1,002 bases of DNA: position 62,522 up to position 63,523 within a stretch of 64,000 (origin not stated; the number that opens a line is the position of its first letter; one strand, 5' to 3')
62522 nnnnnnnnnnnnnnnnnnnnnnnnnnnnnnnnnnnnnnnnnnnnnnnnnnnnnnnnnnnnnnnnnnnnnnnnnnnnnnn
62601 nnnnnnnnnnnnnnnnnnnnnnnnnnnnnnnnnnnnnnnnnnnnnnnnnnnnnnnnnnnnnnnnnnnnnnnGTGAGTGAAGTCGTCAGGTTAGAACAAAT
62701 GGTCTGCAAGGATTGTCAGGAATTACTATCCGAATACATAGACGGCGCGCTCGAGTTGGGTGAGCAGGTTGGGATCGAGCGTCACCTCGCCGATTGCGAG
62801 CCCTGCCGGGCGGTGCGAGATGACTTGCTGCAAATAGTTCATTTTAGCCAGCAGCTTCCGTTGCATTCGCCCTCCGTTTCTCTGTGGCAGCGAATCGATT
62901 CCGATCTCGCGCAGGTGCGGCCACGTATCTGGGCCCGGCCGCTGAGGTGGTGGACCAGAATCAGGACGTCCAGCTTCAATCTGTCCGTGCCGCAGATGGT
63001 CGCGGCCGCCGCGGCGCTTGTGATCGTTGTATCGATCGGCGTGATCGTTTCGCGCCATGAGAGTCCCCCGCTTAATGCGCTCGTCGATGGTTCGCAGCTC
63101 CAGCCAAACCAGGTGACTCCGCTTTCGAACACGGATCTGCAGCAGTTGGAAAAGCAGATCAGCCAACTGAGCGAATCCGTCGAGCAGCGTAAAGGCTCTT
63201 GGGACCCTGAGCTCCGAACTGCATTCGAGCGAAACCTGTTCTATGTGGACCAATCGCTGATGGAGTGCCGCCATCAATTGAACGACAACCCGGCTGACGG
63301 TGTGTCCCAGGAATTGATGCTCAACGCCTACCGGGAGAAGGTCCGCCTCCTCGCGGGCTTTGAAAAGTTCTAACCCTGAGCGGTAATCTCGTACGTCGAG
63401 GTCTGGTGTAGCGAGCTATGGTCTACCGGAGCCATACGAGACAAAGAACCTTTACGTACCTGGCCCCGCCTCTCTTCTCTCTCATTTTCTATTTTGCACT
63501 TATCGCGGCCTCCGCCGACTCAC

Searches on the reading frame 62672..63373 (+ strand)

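Call 90: search_protein_families(library=pfam, proteins=[window:62672-63373:+], max_evalue=0.00001)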
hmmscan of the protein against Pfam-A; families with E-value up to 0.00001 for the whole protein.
window:62672-63373:+ (233 aa): 1 family
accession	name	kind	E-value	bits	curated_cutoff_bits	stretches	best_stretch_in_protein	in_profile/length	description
PF13490.11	zf-HC2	-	1.9e-11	44.3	22.2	1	12-46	1-35/35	Putative zinc-finger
